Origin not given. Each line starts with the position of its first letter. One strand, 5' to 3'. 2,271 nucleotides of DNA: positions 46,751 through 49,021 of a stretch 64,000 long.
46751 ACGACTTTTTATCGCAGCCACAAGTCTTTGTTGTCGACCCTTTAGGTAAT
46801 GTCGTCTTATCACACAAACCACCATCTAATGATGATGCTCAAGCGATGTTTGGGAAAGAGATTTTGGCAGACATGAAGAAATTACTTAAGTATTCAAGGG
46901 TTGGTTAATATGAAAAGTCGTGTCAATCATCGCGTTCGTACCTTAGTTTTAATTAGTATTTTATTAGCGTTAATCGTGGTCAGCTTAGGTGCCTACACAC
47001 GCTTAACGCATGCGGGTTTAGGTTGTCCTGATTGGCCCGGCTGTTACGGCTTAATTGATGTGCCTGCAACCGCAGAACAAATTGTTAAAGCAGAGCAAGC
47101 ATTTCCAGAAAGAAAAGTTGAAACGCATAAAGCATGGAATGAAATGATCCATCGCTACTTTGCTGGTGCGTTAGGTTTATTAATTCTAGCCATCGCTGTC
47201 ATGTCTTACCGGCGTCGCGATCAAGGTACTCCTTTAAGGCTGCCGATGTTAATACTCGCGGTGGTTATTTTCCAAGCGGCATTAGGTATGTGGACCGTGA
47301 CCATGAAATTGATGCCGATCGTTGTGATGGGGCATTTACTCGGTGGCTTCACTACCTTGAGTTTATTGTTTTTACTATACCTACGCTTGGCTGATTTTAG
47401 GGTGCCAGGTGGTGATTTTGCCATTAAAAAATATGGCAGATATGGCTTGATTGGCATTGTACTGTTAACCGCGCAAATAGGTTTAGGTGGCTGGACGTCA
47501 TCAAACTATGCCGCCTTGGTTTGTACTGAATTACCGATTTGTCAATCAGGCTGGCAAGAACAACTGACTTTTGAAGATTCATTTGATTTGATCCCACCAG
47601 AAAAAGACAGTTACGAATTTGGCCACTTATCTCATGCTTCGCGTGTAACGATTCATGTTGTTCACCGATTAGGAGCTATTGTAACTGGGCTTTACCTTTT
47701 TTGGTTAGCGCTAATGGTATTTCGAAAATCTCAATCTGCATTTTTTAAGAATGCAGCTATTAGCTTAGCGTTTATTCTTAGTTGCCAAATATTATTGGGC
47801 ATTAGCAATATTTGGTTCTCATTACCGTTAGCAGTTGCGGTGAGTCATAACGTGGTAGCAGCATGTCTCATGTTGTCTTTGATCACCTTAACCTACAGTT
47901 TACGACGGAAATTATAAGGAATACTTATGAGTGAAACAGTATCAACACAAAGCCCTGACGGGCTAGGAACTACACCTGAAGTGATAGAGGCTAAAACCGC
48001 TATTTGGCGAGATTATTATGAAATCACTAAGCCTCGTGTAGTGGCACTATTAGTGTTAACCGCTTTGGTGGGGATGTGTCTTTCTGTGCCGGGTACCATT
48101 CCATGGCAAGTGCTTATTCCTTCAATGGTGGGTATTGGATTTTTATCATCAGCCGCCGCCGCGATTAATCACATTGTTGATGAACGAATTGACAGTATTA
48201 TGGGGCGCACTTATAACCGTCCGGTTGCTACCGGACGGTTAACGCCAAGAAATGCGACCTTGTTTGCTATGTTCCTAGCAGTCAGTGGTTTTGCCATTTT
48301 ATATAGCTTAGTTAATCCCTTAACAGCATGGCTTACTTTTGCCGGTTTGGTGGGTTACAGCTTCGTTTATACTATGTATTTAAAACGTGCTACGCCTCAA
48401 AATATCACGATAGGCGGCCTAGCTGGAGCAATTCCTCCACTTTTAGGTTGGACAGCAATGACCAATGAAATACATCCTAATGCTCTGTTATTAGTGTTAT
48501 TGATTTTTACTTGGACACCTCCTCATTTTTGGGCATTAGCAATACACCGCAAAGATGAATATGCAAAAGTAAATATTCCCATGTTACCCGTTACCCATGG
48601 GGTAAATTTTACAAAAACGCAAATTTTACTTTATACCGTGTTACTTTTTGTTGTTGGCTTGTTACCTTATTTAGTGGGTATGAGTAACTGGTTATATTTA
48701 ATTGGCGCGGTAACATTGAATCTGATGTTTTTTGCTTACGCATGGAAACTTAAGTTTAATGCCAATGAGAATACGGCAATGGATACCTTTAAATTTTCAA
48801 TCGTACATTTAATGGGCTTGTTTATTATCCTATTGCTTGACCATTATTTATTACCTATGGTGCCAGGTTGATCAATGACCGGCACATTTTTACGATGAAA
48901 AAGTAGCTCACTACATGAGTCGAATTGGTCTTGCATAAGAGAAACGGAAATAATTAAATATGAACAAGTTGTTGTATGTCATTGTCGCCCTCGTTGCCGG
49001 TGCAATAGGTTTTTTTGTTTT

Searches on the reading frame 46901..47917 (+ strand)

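Call 107: search_protein_families(library=pfam, proteins=[window:46901-47917:+], max_evalue=0.00001)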
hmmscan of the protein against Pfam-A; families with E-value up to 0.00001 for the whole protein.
window:46901-47917:+ (338 aa): 1 family
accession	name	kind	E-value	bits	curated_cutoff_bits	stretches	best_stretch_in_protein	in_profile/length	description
PF02628.20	COX15-CtaA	-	2.9e-78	263.6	29.9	1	14-327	2-321/322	Cytochrome oxidase assembly protein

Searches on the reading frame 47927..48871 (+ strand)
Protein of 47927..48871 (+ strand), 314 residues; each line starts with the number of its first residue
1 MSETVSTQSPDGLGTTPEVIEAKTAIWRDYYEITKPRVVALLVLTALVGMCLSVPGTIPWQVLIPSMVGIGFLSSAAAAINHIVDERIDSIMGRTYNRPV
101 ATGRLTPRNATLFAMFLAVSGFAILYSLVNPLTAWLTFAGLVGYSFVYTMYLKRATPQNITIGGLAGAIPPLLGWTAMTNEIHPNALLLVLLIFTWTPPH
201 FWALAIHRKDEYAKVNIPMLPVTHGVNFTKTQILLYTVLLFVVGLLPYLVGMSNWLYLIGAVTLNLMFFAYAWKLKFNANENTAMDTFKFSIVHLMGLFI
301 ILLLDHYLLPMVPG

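Call 107: search_protein_families(library=pfam, proteins=[window:47927-48871:+], max_evalue=0.00001)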
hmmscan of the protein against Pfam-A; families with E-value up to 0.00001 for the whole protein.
window:47927-48871:+ (314 aa): 1 family
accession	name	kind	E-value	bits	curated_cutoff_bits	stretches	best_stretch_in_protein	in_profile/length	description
PF01040.23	UbiA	-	5.6e-68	229.4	34.2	1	42-290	1-247/250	UbiA prenyltransferase family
